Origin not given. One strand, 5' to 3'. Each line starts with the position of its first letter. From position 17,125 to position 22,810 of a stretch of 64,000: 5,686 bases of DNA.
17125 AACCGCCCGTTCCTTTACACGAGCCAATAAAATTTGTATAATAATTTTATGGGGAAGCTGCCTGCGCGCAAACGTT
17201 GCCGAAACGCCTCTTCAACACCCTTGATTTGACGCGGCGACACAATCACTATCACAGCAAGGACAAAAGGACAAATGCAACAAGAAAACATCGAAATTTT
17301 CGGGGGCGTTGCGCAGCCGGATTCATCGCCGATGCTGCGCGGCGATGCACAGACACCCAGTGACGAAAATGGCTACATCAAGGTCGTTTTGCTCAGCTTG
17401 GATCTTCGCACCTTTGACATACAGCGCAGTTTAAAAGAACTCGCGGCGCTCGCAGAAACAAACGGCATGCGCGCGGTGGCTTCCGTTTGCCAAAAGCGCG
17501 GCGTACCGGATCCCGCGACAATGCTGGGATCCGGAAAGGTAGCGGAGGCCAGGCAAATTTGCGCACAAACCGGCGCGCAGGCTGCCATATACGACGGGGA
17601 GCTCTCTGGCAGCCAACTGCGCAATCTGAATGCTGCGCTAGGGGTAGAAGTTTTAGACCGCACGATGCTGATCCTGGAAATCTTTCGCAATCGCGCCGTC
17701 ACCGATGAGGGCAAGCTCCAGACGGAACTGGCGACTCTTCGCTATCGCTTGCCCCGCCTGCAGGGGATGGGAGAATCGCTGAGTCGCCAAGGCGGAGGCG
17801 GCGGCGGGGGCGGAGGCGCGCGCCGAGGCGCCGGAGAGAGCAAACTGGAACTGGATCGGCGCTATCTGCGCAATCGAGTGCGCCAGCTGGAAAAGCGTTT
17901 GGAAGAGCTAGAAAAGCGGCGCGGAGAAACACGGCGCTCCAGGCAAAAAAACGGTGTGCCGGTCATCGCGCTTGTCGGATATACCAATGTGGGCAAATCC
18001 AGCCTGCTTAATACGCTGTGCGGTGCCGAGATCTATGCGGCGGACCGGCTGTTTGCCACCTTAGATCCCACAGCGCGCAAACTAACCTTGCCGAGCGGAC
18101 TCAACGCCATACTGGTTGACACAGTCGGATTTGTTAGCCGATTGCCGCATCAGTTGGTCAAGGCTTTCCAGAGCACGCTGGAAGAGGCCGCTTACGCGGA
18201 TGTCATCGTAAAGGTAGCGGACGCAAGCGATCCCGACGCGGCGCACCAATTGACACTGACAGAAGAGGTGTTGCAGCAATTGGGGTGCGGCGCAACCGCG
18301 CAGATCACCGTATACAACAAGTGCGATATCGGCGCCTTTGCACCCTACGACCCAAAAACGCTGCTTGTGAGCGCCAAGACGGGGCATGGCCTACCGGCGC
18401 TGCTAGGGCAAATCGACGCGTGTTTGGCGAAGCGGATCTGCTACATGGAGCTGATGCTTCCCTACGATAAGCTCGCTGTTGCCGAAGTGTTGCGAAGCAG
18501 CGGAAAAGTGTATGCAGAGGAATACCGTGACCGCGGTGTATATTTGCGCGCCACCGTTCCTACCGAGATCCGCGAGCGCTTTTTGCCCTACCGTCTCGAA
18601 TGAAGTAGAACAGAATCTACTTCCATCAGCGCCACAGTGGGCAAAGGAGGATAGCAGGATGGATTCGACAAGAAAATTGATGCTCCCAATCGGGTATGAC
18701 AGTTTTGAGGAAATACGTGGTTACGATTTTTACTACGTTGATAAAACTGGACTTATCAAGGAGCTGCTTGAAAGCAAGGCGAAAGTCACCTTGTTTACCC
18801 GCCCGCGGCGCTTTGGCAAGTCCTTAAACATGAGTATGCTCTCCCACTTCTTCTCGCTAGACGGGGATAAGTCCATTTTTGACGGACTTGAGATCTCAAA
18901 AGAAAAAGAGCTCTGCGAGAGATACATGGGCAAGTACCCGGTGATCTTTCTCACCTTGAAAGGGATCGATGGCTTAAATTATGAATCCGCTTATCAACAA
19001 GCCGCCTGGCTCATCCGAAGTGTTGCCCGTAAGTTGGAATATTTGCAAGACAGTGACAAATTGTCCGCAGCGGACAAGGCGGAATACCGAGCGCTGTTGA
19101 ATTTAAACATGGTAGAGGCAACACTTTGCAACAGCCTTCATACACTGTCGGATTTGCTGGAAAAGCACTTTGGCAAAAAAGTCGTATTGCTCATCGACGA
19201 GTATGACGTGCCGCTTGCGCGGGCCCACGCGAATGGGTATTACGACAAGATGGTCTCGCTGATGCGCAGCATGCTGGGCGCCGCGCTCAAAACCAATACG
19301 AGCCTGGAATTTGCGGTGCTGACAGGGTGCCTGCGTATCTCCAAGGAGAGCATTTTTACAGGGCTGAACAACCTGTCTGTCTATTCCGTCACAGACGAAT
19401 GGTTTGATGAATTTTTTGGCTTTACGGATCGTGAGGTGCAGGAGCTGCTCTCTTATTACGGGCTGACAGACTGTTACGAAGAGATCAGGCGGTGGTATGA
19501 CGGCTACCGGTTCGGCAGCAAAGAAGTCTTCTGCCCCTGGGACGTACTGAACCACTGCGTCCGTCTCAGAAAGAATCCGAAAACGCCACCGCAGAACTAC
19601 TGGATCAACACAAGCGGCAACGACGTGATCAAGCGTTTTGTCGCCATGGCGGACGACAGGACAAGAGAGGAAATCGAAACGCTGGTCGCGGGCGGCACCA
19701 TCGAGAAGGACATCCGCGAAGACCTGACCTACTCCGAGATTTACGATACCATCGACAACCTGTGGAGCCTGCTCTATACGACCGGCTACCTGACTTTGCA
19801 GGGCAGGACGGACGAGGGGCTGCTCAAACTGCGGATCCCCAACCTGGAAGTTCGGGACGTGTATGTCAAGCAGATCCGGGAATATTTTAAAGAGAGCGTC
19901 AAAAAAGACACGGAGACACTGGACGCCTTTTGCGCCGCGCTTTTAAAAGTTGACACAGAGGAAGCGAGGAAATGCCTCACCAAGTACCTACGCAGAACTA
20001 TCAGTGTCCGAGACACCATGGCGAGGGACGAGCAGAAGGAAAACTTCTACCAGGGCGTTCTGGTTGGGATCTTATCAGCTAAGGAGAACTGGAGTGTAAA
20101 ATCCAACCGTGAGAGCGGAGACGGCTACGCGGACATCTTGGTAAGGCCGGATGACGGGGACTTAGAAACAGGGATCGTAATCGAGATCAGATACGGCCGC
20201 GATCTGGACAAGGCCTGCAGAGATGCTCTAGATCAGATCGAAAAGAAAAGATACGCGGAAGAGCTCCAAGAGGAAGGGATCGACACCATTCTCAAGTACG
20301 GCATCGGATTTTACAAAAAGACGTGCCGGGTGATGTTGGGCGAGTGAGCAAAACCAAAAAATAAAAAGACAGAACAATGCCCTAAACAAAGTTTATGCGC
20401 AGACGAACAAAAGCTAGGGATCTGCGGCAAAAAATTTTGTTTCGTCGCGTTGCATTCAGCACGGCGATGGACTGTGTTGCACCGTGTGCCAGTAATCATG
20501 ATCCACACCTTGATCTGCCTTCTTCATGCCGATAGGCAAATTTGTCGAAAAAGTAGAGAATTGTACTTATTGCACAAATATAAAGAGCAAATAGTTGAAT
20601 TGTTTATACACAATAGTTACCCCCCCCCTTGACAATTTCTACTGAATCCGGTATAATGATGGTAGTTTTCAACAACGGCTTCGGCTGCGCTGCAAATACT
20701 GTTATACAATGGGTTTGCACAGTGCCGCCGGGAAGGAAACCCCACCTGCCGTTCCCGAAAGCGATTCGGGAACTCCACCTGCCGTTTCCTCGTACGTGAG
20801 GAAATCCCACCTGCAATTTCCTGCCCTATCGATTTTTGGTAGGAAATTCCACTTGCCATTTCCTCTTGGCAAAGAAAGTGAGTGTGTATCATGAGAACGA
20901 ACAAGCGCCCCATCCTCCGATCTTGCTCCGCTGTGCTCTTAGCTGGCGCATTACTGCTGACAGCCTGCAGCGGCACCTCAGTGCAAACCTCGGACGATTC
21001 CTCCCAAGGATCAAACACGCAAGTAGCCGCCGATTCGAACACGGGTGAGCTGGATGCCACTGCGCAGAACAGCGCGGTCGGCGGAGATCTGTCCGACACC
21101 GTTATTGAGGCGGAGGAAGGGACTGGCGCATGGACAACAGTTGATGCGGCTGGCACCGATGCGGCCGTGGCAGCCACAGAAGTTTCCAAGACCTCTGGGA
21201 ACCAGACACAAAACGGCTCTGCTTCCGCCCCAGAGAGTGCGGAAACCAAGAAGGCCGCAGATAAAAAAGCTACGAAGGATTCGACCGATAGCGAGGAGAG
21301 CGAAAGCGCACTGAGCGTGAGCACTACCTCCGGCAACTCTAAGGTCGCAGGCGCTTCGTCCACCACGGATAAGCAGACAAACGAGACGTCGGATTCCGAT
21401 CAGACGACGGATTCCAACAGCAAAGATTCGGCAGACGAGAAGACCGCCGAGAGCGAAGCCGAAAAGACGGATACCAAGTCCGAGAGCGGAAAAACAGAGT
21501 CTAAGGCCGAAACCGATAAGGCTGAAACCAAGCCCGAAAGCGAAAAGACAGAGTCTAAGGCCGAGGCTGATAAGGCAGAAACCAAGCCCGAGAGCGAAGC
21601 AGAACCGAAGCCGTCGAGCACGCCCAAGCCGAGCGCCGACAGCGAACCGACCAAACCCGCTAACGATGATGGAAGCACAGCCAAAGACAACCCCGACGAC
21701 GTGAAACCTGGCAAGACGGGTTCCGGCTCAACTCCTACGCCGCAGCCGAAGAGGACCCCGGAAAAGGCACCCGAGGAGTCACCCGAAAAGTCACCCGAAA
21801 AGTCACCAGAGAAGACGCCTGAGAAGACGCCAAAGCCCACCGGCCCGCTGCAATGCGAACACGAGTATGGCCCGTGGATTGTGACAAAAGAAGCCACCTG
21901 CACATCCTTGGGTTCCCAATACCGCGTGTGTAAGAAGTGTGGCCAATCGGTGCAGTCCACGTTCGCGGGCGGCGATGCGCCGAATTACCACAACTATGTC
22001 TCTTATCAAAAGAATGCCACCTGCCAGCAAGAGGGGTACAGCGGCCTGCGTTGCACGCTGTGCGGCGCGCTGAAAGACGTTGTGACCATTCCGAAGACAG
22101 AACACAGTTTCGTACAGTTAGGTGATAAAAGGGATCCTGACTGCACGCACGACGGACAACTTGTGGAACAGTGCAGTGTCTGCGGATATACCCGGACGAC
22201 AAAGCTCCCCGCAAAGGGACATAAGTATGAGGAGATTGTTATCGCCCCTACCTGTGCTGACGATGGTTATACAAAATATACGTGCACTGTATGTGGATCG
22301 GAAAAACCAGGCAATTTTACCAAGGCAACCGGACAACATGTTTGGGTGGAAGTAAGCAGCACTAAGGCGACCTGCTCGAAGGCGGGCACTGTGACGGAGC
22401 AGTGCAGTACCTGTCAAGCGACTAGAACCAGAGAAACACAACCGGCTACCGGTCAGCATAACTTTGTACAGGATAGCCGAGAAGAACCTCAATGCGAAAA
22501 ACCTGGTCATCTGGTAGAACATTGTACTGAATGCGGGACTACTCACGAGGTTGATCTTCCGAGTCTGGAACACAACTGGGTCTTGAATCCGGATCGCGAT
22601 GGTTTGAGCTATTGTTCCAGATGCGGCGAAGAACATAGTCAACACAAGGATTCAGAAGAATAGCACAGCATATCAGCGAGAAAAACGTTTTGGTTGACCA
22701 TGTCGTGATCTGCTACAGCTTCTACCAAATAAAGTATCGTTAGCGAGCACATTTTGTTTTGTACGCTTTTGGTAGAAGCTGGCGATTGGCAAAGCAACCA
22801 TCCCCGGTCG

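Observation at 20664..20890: Unrecognised 'beads-on-a-string' leader: four conserved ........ linkers alternating with variable hairpins, ending at the RBS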

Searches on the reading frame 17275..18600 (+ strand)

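Call 15: search_protein_families(library=pfam, proteins=[window:17275-18600:+], max_evalue=0.01)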
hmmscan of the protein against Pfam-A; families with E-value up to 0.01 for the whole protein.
window:17275-18600:+ (442 aa): 8 families
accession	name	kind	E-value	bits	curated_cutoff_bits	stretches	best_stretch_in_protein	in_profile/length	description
PF13167.11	GTP-bdg_N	-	5.8e-28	97.8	25.4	1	51-137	2-88/89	GTP-binding GTPase N-terminal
PF16360.10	GTP-bdg_M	-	1.5e-24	86.8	29.5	1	140-223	1-79/79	GTP-binding GTPase Middle Region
PF01926.29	MMR_HSR1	-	1.5e-18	67.4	21.9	1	231-348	2-112/113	50S ribosome-binding GTPase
PF02421.24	FeoB_N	-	4.2e-06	26.8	27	1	231-333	3-102/156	Ferrous iron transport protein B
PF00350.29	Dynamin_N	-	9.8e-05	22.9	27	1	231-265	1-35/168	Dynamin family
PF19275.4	HflX_C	-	0.0012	19.3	26.4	1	361-416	11-66/102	HflX C-terminal domain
PF02492.25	cobW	-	0.002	18.2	20.7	0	274-352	82-155/180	CobW/HypB/UreG, nucleotide-binding domain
PF03193.22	RsgA_GTPase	-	0.006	16.8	30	0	227-263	105-141/174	RsgA GTPase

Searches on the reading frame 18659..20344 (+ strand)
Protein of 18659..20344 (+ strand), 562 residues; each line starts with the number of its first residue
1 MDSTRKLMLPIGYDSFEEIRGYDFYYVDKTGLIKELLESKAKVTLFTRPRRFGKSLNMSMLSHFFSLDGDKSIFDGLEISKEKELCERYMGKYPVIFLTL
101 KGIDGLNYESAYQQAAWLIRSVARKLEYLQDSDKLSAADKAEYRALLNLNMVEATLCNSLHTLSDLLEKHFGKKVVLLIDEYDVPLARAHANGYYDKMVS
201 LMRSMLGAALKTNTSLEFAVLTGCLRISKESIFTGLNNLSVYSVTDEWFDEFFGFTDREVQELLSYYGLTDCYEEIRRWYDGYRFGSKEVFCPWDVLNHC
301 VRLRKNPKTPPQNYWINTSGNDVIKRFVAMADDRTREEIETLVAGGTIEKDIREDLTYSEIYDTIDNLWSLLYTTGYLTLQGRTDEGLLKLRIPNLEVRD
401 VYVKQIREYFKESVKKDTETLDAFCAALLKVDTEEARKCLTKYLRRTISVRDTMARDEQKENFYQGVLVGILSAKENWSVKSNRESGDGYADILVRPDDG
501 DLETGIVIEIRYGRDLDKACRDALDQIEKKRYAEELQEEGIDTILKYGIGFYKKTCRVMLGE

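Call 15: search_protein_families(library=pfam, proteins=[window:18659-20344:+], max_evalue=0.01)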
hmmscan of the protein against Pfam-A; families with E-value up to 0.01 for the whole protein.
window:18659-20344:+ (562 aa): 2 families
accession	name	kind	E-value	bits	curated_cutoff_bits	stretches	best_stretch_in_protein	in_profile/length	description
PF09820.16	AAA-ATPase_like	-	3.1e-46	158.2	26.1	1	10-233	1-201/201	Predicted AAA-ATPase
PF08011.17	PDDEXK_9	-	2.3e-15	56.9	25.5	1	459-558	1-102/105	PD-(D/E)XK nuclease superfamily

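Call 53: list_cluster_members(proteins=[window:18659-20344:+, window:18479-20344:+, window:18512-20344:+])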
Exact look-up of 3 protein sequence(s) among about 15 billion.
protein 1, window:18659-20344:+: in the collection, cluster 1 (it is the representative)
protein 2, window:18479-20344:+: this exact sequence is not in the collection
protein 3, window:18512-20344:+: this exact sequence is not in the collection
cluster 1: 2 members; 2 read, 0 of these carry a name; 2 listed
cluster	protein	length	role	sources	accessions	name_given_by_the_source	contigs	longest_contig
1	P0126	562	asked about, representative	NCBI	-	-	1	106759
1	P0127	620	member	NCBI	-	-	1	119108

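Call 54: find_encoding_contigs(protein=P0127, flank=6000, max_places=10)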
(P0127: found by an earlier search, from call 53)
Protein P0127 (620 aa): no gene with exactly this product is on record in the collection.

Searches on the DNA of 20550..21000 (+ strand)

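Call 10: search_rna_families(source=window, start=20550, end=21000, threshold=evalue, max_evalue=10, show_alignments=3)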
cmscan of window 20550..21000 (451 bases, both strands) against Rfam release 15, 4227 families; matches with E-value up to 10: 1.
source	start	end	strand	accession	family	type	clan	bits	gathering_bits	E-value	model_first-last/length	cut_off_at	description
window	20796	20865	-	RF00910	mir-873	Gene; miRNA;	-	17.3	95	0.54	1-77/77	no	mir-873 microRNA precursor family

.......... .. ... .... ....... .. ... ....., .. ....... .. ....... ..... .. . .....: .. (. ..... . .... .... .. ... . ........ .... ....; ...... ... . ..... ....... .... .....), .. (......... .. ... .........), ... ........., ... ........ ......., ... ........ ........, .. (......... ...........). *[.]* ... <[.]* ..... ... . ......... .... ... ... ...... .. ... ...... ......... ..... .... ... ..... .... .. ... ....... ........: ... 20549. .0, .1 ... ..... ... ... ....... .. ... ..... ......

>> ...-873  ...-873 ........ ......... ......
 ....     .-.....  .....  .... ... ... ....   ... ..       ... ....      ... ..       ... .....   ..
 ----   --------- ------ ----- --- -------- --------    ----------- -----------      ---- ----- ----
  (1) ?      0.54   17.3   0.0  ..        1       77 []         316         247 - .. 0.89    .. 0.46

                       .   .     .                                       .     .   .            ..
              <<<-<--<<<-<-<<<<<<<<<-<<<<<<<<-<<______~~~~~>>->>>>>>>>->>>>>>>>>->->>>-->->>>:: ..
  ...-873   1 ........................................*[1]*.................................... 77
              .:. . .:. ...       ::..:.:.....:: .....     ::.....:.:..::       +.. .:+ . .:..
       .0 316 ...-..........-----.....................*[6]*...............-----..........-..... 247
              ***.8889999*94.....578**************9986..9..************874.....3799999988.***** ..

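Call 35: build_rna_model(alignment_id=A2, structure=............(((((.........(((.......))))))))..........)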
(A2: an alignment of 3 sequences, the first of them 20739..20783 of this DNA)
Model R1 built from alignment A2 (3 sequences, 54 columns); structure: as given.
model positions 45; base pairs 8; branch points 0; effective number of sequences 3; information 0.9 bits per position. Calibrated on 0.2 Mb of random sequence (short: E-values are rough).
structure used (alignment columns):
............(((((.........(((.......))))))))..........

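Call 45: search_dna_similar(query=window:20620-20900:+, collection=plasmids, mode=distant, max_evalue=0.01, max_rows=10)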
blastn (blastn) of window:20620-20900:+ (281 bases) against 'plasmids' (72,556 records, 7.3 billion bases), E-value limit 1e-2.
No match.

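Call 46: search_dna_similar(query=window:20620-20900:+, collection=phages, mode=distant, max_evalue=0.01, max_rows=10)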
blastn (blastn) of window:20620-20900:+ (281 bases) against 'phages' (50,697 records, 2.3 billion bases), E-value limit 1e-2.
No match.

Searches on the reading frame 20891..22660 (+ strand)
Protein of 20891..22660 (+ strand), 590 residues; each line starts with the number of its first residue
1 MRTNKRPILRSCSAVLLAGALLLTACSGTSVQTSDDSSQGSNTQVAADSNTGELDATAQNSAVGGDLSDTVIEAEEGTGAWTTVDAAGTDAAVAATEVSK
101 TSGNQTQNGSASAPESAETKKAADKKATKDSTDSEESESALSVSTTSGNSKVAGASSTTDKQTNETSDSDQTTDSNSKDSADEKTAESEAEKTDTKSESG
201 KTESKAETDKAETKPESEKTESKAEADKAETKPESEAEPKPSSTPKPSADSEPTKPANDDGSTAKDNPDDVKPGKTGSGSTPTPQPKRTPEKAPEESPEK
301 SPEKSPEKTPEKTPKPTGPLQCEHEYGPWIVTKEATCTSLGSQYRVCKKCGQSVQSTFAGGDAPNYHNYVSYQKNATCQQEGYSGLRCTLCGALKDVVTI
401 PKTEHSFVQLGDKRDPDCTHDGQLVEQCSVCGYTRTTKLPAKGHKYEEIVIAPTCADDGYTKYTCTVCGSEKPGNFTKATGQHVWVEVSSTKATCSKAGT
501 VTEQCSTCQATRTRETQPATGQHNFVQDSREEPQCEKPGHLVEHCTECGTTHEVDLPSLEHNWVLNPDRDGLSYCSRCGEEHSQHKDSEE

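Call 15: search_protein_families(library=pfam, proteins=[window:20891-22660:+], max_evalue=0.01)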
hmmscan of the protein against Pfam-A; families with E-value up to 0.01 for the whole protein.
window:20891-22660:+ (590 aa): 0 families

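Call 16: search_protein_families(library=ncbifam, proteins=[window:20891-22660:+], max_evalue=0.01)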
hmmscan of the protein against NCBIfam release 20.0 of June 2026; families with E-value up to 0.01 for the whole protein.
window:20891-22660:+ (590 aa): 1 family
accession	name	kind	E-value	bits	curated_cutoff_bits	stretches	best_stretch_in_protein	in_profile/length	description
NF047351.1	lipase_YSIRK_Sa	exception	0.0013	17.1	650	1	12-292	15-287/704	YSIRK-targeted triacylglycerol lipase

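Call 17: find_homologous_proteins(query=window:20891-22660:+, region=325-590)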
Query window:20891-22660:+, residues 325-590 (266 aa): 1030 proteins with E <= 0.001 among 2719 candidates; the best 120 are listed.
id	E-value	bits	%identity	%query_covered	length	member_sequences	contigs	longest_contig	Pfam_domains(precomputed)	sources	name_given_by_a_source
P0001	1.0e-74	269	32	93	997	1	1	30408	PF09479.17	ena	-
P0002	1.3e-69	253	32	93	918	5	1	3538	PF21910.3,PF00041.28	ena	-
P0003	6.2e-69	250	29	94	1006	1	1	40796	-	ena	-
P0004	7.0e-69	250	28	90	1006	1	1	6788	-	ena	-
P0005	8.1e-69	250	28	94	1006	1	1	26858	-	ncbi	-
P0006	4.8e-68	248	28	94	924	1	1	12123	-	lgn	-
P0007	2.5e-67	245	28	94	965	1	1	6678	-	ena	-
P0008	3.5e-67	245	28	94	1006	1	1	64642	-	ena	-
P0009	5.0e-67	244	28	94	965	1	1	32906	-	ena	-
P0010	7.6e-67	244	28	94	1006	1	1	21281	-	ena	-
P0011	8.0e-67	243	28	90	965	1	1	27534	-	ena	-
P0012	9.5e-67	243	28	94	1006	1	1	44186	-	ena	-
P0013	1.4e-66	243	28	90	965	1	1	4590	-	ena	-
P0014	1.7e-66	242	28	94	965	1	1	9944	-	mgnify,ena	mgnify:FL=1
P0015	3.7e-66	241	28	94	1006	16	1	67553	-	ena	-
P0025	5.2e-61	224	34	84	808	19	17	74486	-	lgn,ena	-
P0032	1.8e-55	206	34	57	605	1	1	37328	PF00404.25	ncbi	-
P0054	3.3e-48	182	29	85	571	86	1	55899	PF00395.26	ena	-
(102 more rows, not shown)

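Call 24: find_encoding_contigs(protein=window:20891-22660:+, flank=3000, max_places=10)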
Protein window:20891-22660:+ (590 aa): 1 contig read that carries it; 1 place shown.
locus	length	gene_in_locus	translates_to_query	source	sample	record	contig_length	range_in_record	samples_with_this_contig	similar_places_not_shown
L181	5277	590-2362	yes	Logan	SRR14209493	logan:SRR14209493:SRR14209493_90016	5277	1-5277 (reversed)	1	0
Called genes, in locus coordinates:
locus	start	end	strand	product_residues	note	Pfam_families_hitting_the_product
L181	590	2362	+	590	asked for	-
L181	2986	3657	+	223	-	PF01381:HTH_3, PF12844:HTH_19 (weak), PF13560:HTH_31, PF00717:Peptidase_S24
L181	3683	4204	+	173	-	-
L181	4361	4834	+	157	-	PF01668:SmpB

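Call 77: find_encoding_contigs(protein=P0054, flank=1200, max_places=3)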
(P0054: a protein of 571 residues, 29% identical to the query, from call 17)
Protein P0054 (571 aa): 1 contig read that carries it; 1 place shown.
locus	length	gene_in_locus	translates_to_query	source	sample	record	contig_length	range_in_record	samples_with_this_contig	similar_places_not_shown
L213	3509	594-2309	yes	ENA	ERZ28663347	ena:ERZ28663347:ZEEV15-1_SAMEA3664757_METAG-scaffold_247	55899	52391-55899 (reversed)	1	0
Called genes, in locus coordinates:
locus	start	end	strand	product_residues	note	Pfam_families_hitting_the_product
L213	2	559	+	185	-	?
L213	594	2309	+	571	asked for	PF00395:SLH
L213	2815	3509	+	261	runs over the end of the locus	PF02754:CCG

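Call 78: find_encoding_contigs(protein=P0025, flank=1200, max_places=3)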
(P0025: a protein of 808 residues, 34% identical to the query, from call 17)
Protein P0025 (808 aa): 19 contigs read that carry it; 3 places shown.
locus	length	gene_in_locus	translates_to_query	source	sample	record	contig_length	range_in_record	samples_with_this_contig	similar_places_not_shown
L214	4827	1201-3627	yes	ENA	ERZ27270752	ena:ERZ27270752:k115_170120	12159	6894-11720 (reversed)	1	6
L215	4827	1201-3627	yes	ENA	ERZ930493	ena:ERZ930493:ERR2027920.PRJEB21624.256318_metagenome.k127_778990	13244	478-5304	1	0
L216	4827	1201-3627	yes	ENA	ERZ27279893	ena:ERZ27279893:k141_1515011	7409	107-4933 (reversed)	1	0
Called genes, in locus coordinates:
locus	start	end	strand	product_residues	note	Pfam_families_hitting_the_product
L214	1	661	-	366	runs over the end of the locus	?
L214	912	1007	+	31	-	-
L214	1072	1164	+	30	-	-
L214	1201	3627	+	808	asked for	-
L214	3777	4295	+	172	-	-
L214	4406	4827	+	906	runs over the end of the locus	PF04542:Sigma70_r2, PF07638:Sigma70_ECF, PF04545:Sigma70_r4, PF08281:Sigma70_r4_2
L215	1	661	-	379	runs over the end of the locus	?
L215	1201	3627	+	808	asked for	-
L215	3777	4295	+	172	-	-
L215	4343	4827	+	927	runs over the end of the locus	PF07638:Sigma70_ECF, PF04542:Sigma70_r2, PF04545:Sigma70_r4, PF08281:Sigma70_r4_2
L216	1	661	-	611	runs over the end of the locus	-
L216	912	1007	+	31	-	-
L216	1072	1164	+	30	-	-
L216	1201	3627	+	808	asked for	-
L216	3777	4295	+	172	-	-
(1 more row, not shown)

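Call 79: find_encoding_contigs(protein=P0032, flank=1200, max_places=3)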
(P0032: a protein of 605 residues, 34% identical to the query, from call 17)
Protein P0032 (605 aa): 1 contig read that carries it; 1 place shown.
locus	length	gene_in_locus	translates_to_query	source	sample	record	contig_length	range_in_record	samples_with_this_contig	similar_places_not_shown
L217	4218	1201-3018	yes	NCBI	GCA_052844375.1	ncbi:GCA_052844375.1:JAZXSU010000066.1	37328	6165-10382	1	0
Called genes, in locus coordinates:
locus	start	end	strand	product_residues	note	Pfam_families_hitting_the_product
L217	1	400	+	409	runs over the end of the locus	PF00171:Aldedh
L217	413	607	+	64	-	-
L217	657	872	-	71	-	PF12844:HTH_19, PF13443:HTH_26 (weak), PF13560:HTH_31, PF01381:HTH_3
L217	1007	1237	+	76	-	-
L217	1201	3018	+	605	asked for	PF00404:Dockerin_1 (weak)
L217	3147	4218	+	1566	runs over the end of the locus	PF00438:S-AdoMet_synt_N (faint), PF00404:Dockerin_1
